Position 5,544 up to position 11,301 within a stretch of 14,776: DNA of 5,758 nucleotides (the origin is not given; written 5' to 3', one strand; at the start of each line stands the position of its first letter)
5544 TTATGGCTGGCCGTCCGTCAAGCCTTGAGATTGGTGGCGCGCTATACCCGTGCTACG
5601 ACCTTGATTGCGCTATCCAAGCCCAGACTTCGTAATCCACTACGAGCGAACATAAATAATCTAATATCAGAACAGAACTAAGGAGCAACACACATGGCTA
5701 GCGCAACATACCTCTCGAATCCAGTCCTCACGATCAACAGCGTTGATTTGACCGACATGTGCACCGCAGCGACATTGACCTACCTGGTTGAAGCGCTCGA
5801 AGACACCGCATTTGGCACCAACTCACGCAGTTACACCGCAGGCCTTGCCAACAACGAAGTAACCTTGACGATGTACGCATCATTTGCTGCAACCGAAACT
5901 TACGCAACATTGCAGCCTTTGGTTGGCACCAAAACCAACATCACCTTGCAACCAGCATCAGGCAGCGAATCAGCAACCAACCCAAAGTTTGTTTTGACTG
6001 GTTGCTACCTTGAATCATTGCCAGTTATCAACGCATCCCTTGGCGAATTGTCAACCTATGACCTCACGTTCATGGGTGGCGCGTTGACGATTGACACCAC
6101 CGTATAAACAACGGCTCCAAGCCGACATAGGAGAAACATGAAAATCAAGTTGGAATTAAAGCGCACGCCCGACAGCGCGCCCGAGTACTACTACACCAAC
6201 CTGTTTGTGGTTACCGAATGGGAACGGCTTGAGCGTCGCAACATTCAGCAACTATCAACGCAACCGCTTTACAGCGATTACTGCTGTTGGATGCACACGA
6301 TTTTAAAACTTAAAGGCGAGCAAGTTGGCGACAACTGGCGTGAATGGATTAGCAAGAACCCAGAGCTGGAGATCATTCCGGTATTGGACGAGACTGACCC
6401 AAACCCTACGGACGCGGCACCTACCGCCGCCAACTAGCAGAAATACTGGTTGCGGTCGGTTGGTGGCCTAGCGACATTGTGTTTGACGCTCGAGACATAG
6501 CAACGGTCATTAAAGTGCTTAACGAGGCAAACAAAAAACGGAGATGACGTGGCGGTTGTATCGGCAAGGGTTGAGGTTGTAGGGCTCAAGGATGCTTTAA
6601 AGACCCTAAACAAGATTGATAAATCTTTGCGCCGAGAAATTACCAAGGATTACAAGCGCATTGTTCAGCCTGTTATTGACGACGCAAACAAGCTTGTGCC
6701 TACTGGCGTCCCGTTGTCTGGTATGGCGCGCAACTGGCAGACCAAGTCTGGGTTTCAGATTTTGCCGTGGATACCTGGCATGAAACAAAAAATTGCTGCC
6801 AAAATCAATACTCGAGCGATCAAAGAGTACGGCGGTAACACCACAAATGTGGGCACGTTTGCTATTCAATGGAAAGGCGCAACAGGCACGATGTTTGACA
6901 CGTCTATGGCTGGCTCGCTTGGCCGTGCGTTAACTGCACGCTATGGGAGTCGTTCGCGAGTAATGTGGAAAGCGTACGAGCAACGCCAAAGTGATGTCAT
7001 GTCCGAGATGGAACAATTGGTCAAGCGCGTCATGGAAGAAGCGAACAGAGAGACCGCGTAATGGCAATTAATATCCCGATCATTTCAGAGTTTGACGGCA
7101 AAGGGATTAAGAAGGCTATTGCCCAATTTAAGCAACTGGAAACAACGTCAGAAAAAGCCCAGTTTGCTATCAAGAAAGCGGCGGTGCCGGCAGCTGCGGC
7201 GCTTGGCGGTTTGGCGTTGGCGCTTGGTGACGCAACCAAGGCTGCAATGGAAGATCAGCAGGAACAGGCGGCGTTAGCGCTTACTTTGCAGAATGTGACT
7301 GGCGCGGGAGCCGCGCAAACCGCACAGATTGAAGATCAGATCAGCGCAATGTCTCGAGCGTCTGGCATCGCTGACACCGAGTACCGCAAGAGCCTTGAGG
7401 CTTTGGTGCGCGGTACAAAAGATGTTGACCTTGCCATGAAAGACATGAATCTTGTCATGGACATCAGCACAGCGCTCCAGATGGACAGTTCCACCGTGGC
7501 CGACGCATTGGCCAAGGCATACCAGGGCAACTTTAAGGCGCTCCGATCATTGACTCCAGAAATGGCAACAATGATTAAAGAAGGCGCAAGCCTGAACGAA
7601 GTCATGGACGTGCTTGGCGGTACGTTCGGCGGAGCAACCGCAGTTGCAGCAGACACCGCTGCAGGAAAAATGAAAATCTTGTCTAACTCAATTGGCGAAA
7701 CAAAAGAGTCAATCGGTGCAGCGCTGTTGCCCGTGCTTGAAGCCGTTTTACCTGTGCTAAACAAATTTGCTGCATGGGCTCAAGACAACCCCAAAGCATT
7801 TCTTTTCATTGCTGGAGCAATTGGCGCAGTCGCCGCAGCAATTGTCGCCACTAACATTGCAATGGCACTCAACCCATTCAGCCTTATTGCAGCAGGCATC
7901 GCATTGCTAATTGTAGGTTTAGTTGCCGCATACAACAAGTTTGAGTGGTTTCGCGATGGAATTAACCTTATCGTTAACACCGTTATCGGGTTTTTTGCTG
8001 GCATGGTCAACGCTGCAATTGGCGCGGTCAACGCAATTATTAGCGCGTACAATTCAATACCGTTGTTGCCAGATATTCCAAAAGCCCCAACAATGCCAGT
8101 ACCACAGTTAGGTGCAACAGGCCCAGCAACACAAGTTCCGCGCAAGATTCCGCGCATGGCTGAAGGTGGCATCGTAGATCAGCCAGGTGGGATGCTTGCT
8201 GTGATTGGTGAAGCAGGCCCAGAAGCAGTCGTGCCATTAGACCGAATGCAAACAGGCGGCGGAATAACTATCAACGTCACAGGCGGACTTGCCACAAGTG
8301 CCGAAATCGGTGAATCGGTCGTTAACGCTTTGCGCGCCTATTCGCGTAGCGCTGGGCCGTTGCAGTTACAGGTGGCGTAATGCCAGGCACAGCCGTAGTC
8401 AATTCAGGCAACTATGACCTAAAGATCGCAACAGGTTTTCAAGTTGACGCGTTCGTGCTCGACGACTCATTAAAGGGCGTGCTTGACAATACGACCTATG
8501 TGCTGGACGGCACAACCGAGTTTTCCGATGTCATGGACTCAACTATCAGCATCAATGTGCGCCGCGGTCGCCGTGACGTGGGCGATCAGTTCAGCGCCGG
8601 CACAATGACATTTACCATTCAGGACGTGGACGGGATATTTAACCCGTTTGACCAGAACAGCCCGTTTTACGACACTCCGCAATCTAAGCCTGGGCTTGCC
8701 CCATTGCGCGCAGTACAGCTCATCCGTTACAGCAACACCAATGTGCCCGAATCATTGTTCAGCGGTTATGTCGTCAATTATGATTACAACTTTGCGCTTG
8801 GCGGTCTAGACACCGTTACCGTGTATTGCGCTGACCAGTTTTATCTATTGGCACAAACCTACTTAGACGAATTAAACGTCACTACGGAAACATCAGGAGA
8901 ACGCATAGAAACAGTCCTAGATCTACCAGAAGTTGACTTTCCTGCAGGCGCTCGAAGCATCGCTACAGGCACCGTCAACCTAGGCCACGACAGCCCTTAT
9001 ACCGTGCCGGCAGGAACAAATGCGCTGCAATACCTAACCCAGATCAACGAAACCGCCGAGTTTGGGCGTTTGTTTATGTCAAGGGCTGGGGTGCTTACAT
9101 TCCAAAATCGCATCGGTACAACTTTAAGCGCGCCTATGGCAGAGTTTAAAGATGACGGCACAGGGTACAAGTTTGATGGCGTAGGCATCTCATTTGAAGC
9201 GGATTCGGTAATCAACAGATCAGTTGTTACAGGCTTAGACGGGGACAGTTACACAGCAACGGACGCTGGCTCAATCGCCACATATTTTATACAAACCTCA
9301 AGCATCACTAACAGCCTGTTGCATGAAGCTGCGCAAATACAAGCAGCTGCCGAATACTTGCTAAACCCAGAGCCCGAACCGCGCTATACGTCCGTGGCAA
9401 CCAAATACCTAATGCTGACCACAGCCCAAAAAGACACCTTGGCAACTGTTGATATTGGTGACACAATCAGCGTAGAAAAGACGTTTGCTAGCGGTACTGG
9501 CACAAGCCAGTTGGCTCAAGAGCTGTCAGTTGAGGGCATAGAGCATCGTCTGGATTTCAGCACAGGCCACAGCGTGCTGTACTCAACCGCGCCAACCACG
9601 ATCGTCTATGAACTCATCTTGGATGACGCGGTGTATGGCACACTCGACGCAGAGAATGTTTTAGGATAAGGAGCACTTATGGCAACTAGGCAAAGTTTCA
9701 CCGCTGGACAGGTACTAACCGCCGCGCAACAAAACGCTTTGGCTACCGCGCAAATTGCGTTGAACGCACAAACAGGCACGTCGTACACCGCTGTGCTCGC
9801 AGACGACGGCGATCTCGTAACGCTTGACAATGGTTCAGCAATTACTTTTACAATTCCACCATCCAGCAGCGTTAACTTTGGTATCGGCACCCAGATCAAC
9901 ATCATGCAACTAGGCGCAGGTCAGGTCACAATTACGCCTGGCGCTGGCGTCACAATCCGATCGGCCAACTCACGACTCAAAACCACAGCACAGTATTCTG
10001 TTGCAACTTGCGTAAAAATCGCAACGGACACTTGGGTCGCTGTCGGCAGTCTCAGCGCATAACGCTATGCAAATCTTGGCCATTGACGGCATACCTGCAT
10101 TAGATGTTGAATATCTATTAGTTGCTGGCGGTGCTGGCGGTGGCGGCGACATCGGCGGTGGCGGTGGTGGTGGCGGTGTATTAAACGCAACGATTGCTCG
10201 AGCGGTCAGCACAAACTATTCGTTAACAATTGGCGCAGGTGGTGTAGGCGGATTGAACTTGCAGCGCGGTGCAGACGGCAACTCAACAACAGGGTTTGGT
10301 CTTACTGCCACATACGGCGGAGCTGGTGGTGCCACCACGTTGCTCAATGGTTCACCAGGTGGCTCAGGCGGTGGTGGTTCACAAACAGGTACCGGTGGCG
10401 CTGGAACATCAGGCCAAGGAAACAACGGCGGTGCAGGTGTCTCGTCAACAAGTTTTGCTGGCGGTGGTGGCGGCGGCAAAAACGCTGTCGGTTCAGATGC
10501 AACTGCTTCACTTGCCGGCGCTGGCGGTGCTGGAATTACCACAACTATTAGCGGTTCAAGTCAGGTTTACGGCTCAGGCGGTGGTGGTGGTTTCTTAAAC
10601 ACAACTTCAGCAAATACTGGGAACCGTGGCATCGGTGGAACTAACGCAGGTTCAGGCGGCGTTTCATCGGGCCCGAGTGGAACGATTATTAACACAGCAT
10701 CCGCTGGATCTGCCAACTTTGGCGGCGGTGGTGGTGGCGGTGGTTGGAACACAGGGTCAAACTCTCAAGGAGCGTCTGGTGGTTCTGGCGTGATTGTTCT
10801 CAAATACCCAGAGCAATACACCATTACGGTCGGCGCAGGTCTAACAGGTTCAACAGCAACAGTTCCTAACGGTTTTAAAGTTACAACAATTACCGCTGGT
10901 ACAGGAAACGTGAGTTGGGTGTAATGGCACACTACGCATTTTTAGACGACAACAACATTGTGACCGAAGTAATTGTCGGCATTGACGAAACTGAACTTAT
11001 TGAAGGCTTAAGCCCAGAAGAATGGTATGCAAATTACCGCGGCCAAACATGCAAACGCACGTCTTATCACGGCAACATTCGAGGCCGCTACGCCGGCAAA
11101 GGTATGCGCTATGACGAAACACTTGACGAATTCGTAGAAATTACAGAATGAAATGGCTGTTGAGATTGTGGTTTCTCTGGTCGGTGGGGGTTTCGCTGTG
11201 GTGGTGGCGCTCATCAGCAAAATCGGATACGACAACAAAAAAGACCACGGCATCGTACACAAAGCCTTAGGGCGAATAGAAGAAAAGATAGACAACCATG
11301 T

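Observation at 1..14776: The window is a complete, self-closing ~14.67-kb tailed-phage genome, close to the lower size limit for this virion type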

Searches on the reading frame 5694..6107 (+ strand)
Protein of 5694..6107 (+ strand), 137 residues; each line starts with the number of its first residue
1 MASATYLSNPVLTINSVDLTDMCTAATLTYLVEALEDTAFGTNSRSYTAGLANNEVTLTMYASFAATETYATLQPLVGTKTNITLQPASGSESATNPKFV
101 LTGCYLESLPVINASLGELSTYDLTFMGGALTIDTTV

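Call 4: search_protein_families(library=pfam, proteins=[window:5694-6107:+], max_evalue=0.01)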
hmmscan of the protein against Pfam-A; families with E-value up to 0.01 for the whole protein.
window:5694-6107:+ (137 aa): 0 families

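Call 6: search_protein_families(library=phrogs, proteins=[window:5694-6107:+], max_evalue=0.01)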
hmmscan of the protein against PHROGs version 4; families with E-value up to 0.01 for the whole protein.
window:5694-6107:+ (137 aa): 3 families
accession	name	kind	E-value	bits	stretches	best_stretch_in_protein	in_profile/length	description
phrog_4574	-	tail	5.9e-23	82.4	1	4-128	3-135/147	major tail protein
phrog_10528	-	tail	5.6e-05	24.2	1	17-133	22-139/142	major tail protein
phrog_9522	-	tail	0.00011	22.6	1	8-93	8-94/241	major tail protein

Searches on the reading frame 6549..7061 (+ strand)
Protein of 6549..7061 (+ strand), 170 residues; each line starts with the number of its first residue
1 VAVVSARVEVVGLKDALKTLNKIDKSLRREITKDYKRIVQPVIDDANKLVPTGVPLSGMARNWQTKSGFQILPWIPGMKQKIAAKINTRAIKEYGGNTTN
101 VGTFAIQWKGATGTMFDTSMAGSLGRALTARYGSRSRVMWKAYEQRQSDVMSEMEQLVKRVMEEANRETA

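Call 4: search_protein_families(library=pfam, proteins=[window:6549-7061:+], max_evalue=0.01)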
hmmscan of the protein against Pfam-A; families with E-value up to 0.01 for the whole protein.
window:6549-7061:+ (170 aa): 0 families

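Call 6: search_protein_families(library=phrogs, proteins=[window:6549-7061:+], max_evalue=0.01)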
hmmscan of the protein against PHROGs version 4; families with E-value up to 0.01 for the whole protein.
window:6549-7061:+ (170 aa): 1 family
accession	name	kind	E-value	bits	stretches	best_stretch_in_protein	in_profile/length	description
phrog_5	-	connector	7.9e-05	23.6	1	1-168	86-215/239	tail completion or Neck1 protein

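Call 49: search_protein_families(library=pfam, proteins=[window:6549-7061:+], max_evalue=5)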
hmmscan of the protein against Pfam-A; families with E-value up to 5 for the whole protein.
window:6549-7061:+ (170 aa): 1 family
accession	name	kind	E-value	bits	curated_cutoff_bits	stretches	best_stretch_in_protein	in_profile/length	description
PF17279.8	DUF5344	-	0.088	13.8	27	1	15-50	40-74/87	Family of unknown function (DUF5344)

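Call 68: search_protein_families(library=ncbifam, proteins=[window:6549-7061:+], max_evalue=0.1)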
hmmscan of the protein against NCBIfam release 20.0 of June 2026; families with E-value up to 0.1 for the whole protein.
window:6549-7061:+ (170 aa): 0 families

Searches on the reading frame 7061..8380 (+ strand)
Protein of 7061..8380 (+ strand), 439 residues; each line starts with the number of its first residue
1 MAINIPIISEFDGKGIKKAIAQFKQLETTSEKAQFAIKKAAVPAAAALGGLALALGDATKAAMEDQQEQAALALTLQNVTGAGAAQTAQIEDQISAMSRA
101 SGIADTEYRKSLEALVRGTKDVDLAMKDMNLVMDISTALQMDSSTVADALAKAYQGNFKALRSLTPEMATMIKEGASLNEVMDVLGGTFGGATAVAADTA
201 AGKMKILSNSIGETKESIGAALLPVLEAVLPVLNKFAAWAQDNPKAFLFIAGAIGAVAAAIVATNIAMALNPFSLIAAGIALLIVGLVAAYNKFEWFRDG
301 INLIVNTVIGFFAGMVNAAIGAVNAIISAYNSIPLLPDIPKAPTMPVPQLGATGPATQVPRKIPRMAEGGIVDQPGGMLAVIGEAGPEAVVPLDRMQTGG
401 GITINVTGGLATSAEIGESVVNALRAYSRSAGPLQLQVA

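Call 4: search_protein_families(library=pfam, proteins=[window:7061-8380:+], max_evalue=0.01)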
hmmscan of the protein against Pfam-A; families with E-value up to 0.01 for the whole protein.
window:7061-8380:+ (439 aa): 0 families

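Call 6: search_protein_families(library=phrogs, proteins=[window:7061-8380:+], max_evalue=0.01)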
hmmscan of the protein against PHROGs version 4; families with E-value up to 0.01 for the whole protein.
window:7061-8380:+ (439 aa): 14 families
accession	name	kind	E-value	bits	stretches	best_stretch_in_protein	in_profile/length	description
phrog_1535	-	tail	1.5e-19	70.7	2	295-398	1000-1090/1152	tail length tape measure protein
phrog_28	-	tail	3e-15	56.9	1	194-426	545-759/1228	tail length tape measure protein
phrog_58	-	tail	3.1e-15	56.6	1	25-343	339-675/1544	tail length tape measure protein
phrog_991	-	tail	7.9e-12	44.6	1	168-330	529-706/1966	tail length tape measure protein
phrog_1272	-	tail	1.2e-08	34.2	1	23-332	428-714/1606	tail length tape measure protein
phrog_3981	-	tail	1.6e-08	35.2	1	300-396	434-507/584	tail length tape measure protein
phrog_8462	-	tail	1.3e-07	31.8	1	11-329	24-363/672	tail length tape measure protein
phrog_794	-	tail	1.3e-06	28.5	1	183-424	462-652/763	tail length tape measure protein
phrog_971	-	lysis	2e-06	27.8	1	36-323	295-584/1338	endolysin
phrog_167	-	tail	0.00016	20.5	0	359-396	1406-1442/1555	tail length tape measure protein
phrog_4197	-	tail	0.0014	17.4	1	143-333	811-903/1783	tail length tape measure protein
phrog_17727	-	tail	0.0017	18.4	1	192-283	122-227/443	tail length tape measure protein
phrog_4704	-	tail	0.0031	17.2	0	197-261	482-545/625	tail length tape measure protein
phrog_17020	-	unknown function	0.0037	17.5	1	295-396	176-289/353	-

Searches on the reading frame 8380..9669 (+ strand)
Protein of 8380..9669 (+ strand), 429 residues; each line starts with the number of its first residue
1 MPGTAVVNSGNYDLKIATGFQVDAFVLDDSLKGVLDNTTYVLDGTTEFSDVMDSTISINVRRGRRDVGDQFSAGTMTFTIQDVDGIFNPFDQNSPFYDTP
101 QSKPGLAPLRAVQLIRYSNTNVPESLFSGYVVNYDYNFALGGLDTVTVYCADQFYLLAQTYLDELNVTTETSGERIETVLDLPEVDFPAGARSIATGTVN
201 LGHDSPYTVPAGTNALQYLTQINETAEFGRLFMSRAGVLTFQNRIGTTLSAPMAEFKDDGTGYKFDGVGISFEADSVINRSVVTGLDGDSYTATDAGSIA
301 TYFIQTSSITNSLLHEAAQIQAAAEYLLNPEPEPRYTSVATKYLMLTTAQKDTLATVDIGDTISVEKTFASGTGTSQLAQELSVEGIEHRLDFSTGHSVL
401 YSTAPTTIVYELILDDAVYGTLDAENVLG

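Call 4: search_protein_families(library=pfam, proteins=[window:8380-9669:+], max_evalue=0.01)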
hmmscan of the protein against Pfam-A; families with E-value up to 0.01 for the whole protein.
window:8380-9669:+ (429 aa): 0 families

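Call 6: search_protein_families(library=phrogs, proteins=[window:8380-9669:+], max_evalue=0.01)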
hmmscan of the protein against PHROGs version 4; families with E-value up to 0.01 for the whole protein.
window:8380-9669:+ (429 aa): 2 families
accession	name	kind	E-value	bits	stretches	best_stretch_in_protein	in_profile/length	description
phrog_5313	-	unknown function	4.7e-10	39.2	2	48-98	163-213/1052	-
phrog_1887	-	tail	9.5e-07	29.1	1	105-333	366-599/670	tail protein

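Call 49: search_protein_families(library=pfam, proteins=[window:8380-9669:+], max_evalue=5)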
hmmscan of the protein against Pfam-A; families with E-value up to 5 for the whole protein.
window:8380-9669:+ (429 aa): 0 families

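Call 68: search_protein_families(library=ncbifam, proteins=[window:8380-9669:+], max_evalue=0.1)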
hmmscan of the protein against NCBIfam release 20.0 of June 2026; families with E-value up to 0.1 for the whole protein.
window:8380-9669:+ (429 aa): 0 families

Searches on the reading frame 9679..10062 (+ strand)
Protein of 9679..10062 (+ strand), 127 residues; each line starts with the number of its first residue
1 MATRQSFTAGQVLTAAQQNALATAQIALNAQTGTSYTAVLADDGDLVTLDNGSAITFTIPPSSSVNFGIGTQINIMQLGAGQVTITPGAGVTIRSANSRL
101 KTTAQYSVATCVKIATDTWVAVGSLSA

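Call 5: search_protein_families(library=pfam, proteins=[window:9679-10062:+], max_evalue=0.01)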
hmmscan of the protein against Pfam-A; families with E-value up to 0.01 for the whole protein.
window:9679-10062:+ (127 aa): 0 families

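Call 7: search_protein_families(library=phrogs, proteins=[window:9679-10062:+], max_evalue=0.01)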
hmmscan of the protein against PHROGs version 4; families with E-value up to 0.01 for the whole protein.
window:9679-10062:+ (127 aa): 8 families
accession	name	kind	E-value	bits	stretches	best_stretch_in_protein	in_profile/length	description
phrog_21510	-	unknown function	3.4e-24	86.5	1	23-126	451-554/555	-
phrog_8780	-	tail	3.2e-20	72.9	1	20-125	651-755/755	minor tail protein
phrog_21978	-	unknown function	3.7e-19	70.5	1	23-126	120-218/220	-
phrog_18179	-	head and packaging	3e-18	67.3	1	17-126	373-481/482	virion structural protein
phrog_16053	-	tail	7.2e-07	30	1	16-125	45-150/310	tail fiber protein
phrog_29238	-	unknown function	5.1e-06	25.5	1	31-125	901-993/997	-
phrog_33012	-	unknown function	0.00022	19.8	1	29-123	1268-1361/1364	-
phrog_20194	-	unknown function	0.00042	20.4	1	33-121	295-382/495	-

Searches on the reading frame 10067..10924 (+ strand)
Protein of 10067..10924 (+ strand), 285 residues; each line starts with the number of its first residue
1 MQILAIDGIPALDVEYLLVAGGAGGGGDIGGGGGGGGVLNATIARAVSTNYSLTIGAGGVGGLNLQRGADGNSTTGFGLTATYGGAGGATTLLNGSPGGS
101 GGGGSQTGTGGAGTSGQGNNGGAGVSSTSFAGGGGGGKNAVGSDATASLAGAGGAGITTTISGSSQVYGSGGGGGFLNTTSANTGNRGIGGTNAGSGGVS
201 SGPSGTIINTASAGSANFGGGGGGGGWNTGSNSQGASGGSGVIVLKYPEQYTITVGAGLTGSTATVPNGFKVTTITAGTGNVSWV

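Call 5: search_protein_families(library=pfam, proteins=[window:10067-10924:+], max_evalue=0.01)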
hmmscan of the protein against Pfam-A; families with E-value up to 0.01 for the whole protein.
window:10067-10924:+ (285 aa): 1 family
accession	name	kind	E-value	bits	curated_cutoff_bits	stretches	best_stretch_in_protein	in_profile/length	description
PF21722.4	Gly_rich_2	-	1.5e-16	61.5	24.3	1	12-247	15-225/226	Glycine-rich domain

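Call 7: search_protein_families(library=phrogs, proteins=[window:10067-10924:+], max_evalue=0.01)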
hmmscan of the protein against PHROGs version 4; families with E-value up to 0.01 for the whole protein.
window:10067-10924:+ (285 aa): 1 family
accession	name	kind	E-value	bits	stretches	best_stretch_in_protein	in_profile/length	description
phrog_2295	-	unknown function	9.4e-36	124.8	1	12-264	596-863/1183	-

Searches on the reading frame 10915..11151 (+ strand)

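Call 5: search_protein_families(library=pfam, proteins=[window:10915-11151:+], max_evalue=0.01)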
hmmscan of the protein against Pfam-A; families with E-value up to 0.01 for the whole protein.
window:10915-11151:+ (78 aa): 0 families

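Call 7: search_protein_families(library=phrogs, proteins=[window:10915-11151:+], max_evalue=0.01)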
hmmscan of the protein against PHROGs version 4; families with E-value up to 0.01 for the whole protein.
window:10915-11151:+ (78 aa): 2 families
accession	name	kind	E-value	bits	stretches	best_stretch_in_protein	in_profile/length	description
phrog_7759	-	unknown function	2.4e-19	71.2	1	4-74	1-77/125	-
phrog_14370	-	unknown function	0.0001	23.3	1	4-74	2-55/63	-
